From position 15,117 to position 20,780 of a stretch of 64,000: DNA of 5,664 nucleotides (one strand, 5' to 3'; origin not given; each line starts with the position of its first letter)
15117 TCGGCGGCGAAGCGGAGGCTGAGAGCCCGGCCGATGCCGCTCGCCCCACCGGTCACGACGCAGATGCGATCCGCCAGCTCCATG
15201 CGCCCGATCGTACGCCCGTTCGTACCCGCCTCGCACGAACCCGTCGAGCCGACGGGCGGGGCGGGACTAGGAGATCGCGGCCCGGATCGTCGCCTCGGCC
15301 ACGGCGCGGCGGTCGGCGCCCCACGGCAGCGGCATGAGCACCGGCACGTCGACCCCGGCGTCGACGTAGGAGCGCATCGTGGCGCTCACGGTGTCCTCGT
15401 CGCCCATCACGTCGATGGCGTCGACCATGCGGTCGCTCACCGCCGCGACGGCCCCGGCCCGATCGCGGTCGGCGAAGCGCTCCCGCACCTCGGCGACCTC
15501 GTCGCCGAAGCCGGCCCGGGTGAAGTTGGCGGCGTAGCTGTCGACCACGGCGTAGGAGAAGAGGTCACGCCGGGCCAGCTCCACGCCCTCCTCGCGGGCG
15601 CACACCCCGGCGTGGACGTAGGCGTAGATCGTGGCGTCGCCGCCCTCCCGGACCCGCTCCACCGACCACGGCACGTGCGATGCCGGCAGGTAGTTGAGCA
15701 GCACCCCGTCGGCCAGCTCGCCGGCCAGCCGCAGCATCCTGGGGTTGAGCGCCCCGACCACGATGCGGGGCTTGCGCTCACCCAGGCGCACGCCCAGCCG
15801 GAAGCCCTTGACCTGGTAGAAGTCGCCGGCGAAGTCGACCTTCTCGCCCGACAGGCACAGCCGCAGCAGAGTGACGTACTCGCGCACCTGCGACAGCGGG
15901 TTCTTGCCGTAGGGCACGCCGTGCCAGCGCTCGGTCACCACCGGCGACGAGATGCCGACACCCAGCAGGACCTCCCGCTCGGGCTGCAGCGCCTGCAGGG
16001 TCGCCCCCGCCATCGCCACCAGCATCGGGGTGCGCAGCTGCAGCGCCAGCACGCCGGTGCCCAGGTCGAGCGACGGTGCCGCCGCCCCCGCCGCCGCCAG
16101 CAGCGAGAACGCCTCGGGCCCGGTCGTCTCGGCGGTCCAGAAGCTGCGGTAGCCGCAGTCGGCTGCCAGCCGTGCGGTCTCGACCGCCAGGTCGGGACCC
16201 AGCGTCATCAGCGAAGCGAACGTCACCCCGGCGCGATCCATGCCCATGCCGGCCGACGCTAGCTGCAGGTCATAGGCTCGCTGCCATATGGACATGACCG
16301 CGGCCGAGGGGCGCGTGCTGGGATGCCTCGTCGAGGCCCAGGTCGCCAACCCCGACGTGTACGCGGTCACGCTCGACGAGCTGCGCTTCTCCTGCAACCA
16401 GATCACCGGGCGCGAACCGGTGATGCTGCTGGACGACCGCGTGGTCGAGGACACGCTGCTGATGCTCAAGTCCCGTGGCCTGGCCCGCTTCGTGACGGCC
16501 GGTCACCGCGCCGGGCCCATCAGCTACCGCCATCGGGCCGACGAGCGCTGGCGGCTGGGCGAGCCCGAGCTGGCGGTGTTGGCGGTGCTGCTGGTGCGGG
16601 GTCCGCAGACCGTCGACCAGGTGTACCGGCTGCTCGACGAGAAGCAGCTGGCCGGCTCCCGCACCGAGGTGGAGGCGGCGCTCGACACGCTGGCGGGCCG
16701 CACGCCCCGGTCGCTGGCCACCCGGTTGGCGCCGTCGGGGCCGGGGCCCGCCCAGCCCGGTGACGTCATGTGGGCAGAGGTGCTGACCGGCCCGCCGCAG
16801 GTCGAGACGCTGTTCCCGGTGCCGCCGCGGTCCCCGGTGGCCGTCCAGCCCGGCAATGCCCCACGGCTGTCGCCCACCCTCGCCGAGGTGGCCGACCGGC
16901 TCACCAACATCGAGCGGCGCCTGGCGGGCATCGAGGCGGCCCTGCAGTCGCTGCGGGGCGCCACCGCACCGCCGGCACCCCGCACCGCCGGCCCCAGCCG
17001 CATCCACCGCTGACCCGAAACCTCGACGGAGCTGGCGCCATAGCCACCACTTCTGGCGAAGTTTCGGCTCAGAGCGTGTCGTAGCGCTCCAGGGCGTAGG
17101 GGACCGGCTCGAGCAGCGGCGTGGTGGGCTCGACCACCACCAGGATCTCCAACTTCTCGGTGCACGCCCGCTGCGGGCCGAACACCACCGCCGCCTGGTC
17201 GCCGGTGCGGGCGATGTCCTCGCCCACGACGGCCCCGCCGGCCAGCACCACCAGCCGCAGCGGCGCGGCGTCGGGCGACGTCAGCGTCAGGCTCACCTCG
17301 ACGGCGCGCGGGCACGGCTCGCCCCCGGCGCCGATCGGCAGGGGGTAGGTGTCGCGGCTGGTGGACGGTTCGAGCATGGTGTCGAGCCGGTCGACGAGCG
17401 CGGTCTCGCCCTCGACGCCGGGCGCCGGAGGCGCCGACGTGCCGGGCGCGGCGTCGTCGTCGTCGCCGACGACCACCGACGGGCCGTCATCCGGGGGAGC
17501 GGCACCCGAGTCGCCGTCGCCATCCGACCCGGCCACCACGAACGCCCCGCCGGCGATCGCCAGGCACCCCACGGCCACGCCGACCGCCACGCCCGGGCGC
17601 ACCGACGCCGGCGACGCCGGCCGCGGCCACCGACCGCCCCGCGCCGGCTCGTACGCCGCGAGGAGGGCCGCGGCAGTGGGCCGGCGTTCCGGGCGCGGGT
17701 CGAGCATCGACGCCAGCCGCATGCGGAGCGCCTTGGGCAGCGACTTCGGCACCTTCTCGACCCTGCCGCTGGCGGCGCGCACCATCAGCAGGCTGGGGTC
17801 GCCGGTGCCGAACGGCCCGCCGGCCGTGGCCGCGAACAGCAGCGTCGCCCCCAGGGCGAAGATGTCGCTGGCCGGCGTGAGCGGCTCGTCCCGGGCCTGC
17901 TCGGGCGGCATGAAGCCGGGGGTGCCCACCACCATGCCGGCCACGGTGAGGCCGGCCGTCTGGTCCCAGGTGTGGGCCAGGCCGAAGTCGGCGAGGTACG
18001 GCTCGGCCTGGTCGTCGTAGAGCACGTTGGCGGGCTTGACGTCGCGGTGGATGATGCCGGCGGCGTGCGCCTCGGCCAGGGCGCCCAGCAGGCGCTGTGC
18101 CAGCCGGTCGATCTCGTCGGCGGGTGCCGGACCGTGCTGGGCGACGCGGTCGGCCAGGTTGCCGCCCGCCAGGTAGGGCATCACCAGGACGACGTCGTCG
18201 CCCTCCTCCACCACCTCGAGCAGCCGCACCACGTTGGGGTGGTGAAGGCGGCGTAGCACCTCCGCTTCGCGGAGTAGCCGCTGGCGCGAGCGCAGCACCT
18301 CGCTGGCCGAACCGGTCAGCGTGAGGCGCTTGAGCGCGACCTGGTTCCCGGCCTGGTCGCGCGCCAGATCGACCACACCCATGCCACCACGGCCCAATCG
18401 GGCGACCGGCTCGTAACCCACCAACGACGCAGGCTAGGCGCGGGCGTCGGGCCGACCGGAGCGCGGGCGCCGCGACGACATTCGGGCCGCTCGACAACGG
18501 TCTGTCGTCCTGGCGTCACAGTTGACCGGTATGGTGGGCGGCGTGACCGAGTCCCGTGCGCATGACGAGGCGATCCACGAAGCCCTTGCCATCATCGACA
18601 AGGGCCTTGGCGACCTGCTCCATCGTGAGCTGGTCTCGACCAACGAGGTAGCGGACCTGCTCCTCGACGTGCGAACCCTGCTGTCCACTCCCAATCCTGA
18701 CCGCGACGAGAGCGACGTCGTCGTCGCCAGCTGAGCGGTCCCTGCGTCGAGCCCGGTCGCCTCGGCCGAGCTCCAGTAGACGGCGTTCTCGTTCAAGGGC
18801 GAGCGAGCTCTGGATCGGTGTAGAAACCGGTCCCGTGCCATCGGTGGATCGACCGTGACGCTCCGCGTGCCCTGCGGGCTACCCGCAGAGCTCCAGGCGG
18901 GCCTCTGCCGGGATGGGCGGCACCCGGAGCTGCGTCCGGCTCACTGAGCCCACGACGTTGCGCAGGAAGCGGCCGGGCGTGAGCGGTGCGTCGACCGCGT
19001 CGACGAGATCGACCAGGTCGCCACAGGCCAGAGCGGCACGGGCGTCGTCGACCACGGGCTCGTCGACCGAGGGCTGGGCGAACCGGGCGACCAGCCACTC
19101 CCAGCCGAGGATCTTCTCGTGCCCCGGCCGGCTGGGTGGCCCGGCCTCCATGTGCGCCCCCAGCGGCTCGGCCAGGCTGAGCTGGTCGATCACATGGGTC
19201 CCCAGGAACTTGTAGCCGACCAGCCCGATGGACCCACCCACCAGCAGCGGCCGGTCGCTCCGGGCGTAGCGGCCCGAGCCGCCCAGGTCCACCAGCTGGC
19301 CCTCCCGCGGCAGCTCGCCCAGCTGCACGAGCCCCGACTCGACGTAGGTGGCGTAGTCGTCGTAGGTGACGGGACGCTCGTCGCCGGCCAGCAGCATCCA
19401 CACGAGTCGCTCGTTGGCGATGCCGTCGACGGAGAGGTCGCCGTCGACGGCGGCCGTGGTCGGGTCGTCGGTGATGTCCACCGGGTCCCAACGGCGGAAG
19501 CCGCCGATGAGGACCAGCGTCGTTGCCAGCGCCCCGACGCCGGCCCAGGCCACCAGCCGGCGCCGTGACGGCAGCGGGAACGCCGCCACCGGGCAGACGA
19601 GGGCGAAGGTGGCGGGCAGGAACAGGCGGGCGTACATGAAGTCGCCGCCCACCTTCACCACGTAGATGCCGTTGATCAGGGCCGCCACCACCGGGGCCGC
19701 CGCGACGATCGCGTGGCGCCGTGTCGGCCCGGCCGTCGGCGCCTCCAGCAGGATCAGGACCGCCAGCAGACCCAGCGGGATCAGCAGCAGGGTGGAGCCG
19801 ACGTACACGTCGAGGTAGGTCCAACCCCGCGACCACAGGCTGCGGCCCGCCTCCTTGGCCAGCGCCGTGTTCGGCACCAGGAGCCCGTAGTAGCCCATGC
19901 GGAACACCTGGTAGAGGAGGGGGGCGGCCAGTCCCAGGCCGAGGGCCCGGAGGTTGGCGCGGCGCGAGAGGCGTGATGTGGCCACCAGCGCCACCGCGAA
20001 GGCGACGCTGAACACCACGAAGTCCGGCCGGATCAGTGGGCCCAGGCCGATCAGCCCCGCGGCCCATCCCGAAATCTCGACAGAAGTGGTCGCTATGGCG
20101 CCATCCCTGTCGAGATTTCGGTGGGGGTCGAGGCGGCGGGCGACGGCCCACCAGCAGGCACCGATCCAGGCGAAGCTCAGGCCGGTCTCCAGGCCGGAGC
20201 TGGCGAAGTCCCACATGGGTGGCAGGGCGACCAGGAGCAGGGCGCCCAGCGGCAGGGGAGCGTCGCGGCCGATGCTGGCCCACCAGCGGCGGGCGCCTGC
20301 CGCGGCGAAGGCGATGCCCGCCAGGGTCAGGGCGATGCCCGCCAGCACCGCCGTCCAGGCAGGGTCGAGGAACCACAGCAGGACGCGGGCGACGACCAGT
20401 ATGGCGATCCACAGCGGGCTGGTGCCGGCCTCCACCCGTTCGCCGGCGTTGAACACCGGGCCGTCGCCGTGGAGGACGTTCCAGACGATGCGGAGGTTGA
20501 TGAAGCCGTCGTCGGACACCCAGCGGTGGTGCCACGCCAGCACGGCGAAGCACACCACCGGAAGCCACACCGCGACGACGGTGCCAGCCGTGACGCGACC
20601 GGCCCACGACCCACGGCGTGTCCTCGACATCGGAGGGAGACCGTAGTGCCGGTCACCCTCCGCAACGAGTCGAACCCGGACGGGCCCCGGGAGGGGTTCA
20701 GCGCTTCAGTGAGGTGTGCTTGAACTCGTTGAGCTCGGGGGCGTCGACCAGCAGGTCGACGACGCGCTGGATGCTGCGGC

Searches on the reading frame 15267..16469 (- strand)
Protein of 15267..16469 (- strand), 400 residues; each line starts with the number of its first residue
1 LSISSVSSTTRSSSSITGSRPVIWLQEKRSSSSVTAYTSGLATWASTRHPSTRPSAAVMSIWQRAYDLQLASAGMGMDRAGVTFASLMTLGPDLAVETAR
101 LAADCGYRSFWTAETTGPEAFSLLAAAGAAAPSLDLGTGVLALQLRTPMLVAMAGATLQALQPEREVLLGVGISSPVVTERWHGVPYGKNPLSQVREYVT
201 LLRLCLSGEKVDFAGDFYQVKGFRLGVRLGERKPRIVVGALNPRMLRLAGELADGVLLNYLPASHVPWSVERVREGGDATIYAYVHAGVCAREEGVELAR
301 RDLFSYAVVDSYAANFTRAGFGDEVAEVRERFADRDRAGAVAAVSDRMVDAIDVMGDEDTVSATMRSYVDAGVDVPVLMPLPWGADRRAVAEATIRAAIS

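Call 14: search_protein_families(library=pfam, proteins=[window:15267-16469:-])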
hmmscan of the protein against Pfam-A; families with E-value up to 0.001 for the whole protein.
window:15267-16469:- (400 aa): 1 family
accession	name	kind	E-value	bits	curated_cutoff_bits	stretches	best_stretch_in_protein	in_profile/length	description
PF00296.26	Bac_luciferase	-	2.7e-53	181.8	27.9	1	93-374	23-313/314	Luciferase-like monooxygenase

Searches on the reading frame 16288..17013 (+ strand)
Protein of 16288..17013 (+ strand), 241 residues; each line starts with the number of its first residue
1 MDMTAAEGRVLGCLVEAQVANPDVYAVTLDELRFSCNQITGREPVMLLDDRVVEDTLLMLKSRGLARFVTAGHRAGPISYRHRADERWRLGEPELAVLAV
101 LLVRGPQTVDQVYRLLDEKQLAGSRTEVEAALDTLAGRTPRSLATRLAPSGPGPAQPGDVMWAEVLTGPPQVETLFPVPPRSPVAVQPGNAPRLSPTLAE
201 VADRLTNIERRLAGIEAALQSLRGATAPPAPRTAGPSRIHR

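Call 14: search_protein_families(library=pfam, proteins=[window:16288-17013:+])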
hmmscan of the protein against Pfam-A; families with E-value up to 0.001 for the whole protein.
window:16288-17013:+ (241 aa): 2 families
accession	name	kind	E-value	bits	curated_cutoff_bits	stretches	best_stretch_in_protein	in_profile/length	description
PF04337.18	DUF480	-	3.9e-30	105.3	25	1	4-148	2-144/149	Protein of unknown function, DUF480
PF23991.1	DUF7310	-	7e-06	26.9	40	1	193-225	27-59/83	Coiled-coil region of unknown function (DUF7310)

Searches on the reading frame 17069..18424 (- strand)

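Call 14: search_protein_families(library=pfam, proteins=[window:17069-18424:-])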
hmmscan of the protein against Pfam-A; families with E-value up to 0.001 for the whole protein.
window:17069-18424:- (451 aa): 5 families
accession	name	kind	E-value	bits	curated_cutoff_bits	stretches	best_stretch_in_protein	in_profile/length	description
PF00069.31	Pkinase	-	5.2e-47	160.9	31.7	1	4-256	1-259/263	Protein kinase domain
PF07714.23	PK_Tyr_Ser-Thr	-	3.8e-29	102.2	23.1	1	9-255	6-255/258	Protein tyrosine and serine/threonine kinase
PF03109.22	ABC1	-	2.3e-05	24.1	22.9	1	76-164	141-228/244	ABC1 atypical kinase-like domain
PF01636.29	APH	-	0.00016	21.9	23.2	0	102-152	147-199/239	Phosphotransferase enzyme family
PF01163.29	RIO1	-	0.0005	20.2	22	1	51-149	56-150/187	RIO domain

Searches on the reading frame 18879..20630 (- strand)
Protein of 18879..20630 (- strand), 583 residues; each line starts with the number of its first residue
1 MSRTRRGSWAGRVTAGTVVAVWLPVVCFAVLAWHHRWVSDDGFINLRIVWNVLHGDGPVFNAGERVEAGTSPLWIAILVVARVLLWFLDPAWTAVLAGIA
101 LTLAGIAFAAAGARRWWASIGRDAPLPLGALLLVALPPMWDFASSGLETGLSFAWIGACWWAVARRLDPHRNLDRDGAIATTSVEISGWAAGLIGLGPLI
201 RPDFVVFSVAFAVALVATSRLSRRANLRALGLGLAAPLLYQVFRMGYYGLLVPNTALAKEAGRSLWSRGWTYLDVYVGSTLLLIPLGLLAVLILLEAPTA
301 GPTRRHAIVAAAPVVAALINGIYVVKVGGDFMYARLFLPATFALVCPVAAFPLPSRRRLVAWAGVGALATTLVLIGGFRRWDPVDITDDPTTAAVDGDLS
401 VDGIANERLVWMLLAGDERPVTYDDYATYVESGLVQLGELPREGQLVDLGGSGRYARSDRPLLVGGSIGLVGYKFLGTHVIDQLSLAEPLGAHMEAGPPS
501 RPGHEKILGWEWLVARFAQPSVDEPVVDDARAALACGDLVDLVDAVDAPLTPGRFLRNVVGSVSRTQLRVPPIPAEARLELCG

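Call 14: search_protein_families(library=pfam, proteins=[window:18879-20630:-])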
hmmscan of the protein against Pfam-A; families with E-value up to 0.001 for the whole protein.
window:18879-20630:- (583 aa): 0 families

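Call 34: find_homologous_proteins(query=window:18879-20630:-, max_evalue=1e-20)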
Query window:18879-20630:- (583 aa): 1089 proteins with E <= 1e-20 among 8000 candidates; the best 120 are listed.
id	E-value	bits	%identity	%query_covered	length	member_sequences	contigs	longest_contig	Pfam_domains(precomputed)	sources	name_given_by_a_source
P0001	0.0e+0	1292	100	100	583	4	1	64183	PF26371.1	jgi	-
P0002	0.0e+0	1020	80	98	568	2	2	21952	PF26371.1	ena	-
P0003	2.1e-277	940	75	98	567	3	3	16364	PF26371.1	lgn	-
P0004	4.0e-265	899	71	99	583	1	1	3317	PF26371.1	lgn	-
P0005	3.8e-257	873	69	99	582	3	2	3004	PF26371.1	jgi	jgi:arabinofuranosyltransferase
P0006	5.8e-253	859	68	99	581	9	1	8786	PF26371.1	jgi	-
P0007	1.8e-251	854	68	95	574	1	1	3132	PF26371.1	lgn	-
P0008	6.1e-251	852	68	98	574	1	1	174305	PF26371.1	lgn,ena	-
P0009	1.9e-250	851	68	100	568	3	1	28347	PF26371.1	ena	-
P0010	2.1e-250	851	68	99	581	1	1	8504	PF26371.1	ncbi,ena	ncbi:MAG TPA: hypothetical protein VIL36_04565 [Acidimicrobiales bacterium]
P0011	3.3e-249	847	67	99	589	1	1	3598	PF26371.1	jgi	jgi:arabinofuranosyltransferase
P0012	5.8e-246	836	67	97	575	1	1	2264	PF26371.1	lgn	-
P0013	1.7e-190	653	58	98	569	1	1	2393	PF26371.1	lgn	-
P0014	1.3e-179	617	53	97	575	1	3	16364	PF26371.1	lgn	-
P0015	4.0e-176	605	52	98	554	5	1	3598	PF26371.1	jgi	jgi:arabinofuranosyltransferase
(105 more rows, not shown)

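Call 44: find_encoding_contigs(protein=P0002, flank=10000, max_places=4)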
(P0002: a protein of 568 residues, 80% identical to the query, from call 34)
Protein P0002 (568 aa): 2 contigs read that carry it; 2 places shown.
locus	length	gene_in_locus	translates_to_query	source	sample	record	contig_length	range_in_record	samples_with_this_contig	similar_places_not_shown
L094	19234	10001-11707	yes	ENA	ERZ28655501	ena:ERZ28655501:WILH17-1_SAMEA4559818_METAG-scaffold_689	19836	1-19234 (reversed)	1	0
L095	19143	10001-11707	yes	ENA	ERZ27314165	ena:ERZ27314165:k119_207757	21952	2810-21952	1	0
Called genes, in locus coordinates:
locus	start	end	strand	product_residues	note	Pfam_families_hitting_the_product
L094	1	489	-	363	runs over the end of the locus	?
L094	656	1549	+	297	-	PF00106:adh_short, PF08659:KR, PF13561:adh_short_C2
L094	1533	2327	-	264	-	PF00440:TetR_N, PF02909:TetR_C_1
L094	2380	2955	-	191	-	PF00300:His_Phos_1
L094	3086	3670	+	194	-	PF07638:Sigma70_ECF, PF04542:Sigma70_r2, PF08281:Sigma70_r4_2, PF04545:Sigma70_r4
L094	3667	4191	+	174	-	-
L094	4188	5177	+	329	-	-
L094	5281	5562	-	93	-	PF27221:PM0498 (weak)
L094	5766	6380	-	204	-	-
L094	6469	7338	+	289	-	PF00561:Abhydrolase_1, PF12146:Hydrolase_4, PF12697:Abhydrolase_6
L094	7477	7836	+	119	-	-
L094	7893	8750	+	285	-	PF12705:PDDEXK_1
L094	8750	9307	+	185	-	PF01569:PAP2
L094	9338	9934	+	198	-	PF01323:DSBA (weak)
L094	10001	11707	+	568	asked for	PF26371:AftB_C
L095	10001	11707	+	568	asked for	PF26371:AftB_C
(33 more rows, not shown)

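Call 45: find_encoding_contigs(protein=P0003, flank=10000, max_places=4)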
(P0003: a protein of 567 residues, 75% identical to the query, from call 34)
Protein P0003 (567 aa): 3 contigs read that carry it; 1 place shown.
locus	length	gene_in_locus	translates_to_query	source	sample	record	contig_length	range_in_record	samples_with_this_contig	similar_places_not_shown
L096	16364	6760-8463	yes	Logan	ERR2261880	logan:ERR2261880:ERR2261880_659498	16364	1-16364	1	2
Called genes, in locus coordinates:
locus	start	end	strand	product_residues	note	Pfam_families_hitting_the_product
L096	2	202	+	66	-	?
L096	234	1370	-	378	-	-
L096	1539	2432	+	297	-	PF00106:adh_short, PF08659:KR, PF13561:adh_short_C2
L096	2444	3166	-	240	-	-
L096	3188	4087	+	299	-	PF00561:Abhydrolase_1, PF12146:Hydrolase_4, PF12697:Abhydrolase_6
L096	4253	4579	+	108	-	-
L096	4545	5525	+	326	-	PF12705:PDDEXK_1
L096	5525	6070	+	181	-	PF01569:PAP2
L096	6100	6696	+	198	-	PF01323:DSBA (faint)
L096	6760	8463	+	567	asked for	PF26371:AftB_C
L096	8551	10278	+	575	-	PF26371:AftB_C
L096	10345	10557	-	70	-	-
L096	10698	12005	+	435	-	PF00069:Pkinase, PF07714:PK_Tyr_Ser-Thr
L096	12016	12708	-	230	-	PF04337:DUF480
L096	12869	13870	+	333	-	PF00296:Bac_luciferase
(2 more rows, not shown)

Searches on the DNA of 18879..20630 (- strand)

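Call 48: search_with_rna_model(model_id=R1, sources=[L094, L095, L096, L004], filters=off, max_evalue=0.1)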
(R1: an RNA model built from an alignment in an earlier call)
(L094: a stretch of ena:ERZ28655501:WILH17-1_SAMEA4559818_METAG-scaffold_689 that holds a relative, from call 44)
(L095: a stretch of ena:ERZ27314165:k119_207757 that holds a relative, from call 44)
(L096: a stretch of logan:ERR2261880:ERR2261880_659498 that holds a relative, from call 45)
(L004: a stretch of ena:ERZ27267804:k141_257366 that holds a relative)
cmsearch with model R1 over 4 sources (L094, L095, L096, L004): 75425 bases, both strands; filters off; matches with E-value up to 0.1: 2.
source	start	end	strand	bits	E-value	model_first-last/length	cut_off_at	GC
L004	10684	10752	-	76.3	6.5e-21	1-69/69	no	0.58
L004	10684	10752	+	59.8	6.9e-16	1-69/69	no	0.58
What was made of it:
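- Those relatives have no copy in about 55 kb (call 48).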
